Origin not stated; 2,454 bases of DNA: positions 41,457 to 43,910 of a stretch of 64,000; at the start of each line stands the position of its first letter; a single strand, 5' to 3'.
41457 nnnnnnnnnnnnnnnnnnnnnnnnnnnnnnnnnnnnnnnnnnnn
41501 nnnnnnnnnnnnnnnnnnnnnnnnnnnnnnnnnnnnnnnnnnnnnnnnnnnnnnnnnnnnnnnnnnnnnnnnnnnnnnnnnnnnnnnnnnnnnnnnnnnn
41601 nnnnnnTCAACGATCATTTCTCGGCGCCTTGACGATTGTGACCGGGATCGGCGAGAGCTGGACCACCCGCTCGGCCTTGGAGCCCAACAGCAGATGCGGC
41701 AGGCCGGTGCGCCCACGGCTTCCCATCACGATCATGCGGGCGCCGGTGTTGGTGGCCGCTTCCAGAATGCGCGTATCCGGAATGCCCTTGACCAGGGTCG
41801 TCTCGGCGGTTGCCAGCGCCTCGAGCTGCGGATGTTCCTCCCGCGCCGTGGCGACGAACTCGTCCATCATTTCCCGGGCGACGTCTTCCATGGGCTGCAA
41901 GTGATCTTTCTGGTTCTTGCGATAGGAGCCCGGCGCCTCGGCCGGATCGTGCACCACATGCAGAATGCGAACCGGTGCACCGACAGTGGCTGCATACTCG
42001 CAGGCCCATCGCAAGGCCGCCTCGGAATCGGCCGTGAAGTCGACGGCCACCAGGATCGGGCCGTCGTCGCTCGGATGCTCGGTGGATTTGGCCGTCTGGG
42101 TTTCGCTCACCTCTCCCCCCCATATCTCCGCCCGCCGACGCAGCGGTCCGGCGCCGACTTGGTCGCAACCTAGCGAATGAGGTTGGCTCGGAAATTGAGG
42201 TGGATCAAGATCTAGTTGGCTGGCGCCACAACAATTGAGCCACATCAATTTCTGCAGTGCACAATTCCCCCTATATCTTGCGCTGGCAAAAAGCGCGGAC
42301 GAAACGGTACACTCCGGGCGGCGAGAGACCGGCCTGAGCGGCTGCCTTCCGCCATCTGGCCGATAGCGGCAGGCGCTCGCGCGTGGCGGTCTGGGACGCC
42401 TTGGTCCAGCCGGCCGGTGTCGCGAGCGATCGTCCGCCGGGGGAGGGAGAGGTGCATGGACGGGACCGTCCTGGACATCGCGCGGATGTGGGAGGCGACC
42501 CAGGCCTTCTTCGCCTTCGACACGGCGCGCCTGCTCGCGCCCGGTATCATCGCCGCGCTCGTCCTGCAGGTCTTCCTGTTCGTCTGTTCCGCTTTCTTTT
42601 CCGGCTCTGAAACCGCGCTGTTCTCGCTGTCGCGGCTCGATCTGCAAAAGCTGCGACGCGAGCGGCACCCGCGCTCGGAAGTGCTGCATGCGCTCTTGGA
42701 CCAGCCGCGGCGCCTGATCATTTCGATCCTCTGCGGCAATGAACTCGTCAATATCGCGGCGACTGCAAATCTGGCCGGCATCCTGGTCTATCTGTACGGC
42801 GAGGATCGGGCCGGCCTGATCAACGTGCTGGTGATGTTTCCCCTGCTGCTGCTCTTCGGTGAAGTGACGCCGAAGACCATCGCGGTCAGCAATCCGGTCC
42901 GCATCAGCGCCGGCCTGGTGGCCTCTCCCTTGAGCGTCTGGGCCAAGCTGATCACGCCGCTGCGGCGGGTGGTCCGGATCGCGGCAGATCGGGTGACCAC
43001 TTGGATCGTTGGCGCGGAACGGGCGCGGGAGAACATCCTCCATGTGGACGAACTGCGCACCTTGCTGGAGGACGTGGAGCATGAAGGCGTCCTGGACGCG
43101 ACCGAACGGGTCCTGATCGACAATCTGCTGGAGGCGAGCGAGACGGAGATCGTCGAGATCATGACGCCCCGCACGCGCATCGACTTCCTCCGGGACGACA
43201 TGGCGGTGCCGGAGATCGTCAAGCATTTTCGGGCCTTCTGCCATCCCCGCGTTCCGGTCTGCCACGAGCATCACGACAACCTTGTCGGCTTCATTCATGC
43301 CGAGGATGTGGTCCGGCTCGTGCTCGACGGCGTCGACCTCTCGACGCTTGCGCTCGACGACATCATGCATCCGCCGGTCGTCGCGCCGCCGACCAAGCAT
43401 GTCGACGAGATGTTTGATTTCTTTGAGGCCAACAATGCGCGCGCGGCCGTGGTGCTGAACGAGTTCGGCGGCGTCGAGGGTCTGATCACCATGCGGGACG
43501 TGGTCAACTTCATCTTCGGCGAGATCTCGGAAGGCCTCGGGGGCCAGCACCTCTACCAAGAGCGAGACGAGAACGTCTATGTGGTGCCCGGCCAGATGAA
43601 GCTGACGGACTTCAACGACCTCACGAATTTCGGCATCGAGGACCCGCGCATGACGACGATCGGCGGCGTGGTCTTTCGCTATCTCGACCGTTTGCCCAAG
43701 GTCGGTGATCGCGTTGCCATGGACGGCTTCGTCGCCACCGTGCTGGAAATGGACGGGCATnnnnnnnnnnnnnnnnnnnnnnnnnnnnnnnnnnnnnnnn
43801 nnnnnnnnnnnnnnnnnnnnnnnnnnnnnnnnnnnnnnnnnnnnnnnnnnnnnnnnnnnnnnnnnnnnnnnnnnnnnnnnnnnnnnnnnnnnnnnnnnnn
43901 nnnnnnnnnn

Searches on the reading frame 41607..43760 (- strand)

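Call 20: search_protein_families(library=pfam, proteins=[window:41607-43760:-], max_evalue=0.001)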
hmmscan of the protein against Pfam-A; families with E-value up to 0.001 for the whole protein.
window:41607-43760:- (717 aa): 1 family
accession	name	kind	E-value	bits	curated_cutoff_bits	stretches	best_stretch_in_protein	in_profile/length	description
PF00582.32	Usp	-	2.3e-29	103.2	24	1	568-711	4-141/141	Universal stress protein family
